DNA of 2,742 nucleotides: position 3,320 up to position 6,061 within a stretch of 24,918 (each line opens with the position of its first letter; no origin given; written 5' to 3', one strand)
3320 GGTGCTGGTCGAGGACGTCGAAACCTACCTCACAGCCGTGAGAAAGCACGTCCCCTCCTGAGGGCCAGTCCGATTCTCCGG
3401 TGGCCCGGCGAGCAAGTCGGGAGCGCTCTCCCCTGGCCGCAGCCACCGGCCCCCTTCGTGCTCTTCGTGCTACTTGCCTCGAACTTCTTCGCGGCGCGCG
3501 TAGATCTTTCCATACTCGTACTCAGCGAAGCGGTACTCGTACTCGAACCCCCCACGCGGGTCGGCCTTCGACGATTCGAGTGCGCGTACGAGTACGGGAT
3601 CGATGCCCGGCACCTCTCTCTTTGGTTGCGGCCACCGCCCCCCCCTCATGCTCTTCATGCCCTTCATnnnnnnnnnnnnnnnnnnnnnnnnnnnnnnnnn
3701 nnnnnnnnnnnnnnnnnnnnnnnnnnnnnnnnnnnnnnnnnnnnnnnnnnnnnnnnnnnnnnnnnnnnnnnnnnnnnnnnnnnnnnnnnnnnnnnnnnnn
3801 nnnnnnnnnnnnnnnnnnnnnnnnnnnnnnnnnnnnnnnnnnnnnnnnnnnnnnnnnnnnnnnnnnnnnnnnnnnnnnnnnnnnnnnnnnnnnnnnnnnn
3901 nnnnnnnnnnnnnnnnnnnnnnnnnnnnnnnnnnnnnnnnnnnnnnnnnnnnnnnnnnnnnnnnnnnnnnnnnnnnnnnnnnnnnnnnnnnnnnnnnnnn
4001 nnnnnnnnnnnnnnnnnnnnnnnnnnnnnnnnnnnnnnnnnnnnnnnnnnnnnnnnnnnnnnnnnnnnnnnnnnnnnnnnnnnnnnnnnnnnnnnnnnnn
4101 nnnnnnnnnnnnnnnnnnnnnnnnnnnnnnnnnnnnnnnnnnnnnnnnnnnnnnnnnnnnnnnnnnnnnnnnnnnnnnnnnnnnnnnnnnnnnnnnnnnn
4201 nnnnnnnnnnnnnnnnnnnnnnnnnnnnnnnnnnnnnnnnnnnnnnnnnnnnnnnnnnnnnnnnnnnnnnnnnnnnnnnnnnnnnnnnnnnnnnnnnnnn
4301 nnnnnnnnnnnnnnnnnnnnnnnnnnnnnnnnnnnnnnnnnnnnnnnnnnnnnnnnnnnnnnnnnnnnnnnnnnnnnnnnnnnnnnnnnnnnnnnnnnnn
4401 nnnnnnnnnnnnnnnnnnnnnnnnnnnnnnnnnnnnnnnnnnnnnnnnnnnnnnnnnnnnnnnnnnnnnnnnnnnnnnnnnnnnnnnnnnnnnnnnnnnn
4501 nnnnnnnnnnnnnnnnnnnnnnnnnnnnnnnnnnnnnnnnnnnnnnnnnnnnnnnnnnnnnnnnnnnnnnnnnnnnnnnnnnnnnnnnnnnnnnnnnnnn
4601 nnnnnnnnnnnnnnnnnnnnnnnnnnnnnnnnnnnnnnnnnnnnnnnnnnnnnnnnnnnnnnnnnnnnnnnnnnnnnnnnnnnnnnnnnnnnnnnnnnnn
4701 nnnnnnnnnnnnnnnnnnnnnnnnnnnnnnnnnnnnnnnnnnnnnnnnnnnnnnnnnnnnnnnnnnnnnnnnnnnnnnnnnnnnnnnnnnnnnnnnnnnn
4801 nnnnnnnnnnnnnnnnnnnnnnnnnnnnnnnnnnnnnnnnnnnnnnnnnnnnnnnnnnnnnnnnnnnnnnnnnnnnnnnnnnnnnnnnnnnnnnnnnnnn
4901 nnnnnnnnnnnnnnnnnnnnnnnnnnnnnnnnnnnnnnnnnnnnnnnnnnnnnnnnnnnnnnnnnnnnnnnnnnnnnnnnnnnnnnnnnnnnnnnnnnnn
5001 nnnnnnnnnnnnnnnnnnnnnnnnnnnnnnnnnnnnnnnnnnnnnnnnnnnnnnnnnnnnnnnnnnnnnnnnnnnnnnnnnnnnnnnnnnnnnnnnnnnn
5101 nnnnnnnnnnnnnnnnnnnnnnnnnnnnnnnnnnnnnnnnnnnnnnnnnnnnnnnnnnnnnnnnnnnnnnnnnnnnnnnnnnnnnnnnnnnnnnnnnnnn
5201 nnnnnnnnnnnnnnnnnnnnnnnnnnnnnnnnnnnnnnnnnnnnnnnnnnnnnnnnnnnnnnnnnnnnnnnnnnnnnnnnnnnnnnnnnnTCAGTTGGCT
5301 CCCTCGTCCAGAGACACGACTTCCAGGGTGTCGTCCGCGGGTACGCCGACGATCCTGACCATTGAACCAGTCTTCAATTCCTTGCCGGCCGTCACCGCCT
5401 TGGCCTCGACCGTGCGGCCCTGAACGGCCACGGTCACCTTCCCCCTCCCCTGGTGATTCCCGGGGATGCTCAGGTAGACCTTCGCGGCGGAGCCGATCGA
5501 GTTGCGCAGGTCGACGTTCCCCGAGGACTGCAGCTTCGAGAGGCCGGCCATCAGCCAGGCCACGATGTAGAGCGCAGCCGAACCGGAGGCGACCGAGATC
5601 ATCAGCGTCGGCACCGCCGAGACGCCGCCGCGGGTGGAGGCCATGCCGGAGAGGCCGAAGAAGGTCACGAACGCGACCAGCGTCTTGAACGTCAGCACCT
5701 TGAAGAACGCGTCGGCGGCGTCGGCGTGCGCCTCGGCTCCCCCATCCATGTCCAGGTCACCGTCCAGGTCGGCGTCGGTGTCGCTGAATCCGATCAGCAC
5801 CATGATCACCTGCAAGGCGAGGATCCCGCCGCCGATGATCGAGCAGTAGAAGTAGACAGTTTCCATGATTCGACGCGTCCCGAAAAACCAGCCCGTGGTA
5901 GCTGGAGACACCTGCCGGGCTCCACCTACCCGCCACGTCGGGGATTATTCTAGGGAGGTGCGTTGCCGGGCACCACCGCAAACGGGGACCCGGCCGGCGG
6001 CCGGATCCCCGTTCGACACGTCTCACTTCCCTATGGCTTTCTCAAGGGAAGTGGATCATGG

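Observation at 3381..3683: Repeat-structured intergenic region with small EYEY-repeat ORF downstream of flotillin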

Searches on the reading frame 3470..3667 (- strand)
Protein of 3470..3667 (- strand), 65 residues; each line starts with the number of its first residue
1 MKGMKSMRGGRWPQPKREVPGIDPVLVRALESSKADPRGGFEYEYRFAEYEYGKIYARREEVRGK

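Call 5: search_protein_families(library=pfam, proteins=[window:3470-3667:-], max_evalue=0.1)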
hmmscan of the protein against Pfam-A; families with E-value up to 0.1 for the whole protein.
window:3470-3667:- (65 aa): 0 families

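Call 11: find_homologous_proteins(query=window:3470-3667:-, max_evalue=1)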
Query window:3470-3667:- (65 aa): 1 proteins with E <= 1 among 1 candidates.
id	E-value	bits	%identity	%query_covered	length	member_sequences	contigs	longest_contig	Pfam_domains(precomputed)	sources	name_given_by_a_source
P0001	4.2e-36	139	100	100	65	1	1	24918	-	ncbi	ncbi:MAG: hypothetical protein V2A76_02390 [Planctomycetota bacterium]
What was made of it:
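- Checked: It is annotated in GenBank as hypothetical protein V2A76_02390 (call 11).
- It is annotated in GenBank (call 11).
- Tried and rejected: The word-indexed search of 5.8 billion proteins found only the ORF itself (call 11).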

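Call 20: search_protein_families(library=ncbifam, proteins=[window:3470-3667:-], max_evalue=0.1)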
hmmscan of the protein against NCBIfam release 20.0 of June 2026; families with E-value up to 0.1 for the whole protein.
window:3470-3667:- (65 aa): 0 families

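Call 30: search_protein_representatives(protein=window:3470-3667:-)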
Query: 65 residues. Proteins with E-value up to 0.001 (for the whole library): 2; up to 1e-10: 1; up to 1e-30: 1. The best 2 are listed.
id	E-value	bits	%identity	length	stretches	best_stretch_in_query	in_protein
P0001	1.3e-36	139.1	100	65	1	1-65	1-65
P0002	9.6e-05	38.5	56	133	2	33-59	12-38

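Call 32: find_encoding_contigs(protein=P0002, flank=10000, max_places=6)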
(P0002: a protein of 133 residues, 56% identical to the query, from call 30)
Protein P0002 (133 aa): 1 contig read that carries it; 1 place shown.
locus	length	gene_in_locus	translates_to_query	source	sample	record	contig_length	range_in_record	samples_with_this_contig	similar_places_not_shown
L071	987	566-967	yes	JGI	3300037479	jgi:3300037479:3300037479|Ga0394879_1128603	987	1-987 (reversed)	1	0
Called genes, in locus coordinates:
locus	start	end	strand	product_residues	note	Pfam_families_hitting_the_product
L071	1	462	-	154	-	?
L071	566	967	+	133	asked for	-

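Call 55: search_protein_families(library=pfam, proteins=[L071:1-462:-], max_evalue=0.01)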
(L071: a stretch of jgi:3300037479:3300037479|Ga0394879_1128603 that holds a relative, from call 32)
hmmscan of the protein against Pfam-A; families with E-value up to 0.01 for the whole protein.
L071:1-462:- (154 aa): 1 family
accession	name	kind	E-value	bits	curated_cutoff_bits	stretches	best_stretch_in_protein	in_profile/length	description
PF04028.18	DUF374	-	3.3e-10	39.8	26.8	1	73-138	3-68/69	Domain of unknown function (DUF374)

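Call 90: search_protein_families(library=padloc, proteins=[window:3470-3667:-], max_evalue=0.01)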
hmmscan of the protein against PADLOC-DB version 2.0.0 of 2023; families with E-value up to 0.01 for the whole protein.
window:3470-3667:- (65 aa): 0 families

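Call 91: search_solved_structures(query=window:3470-3667:-, max_evalue=1)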
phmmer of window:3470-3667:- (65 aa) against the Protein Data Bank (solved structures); distinct sequences matched with E-value up to 1: 0.

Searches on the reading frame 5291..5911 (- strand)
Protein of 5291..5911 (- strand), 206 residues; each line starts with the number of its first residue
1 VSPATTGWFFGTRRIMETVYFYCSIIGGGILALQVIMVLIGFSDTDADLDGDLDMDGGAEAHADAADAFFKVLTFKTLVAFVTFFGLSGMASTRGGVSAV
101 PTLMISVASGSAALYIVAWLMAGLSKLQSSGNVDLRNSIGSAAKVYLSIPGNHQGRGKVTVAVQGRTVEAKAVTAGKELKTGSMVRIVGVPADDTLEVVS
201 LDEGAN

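Call 5: search_protein_families(library=pfam, proteins=[window:5291-5911:-], max_evalue=0.1)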
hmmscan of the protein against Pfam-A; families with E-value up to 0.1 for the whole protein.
window:5291-5911:- (206 aa): 1 family
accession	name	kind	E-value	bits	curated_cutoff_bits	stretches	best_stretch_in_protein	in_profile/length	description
PF01957.25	NfeD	-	0.025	15.2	29.1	1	139-190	5-48/57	NfeD-like C-terminal, partner-binding domain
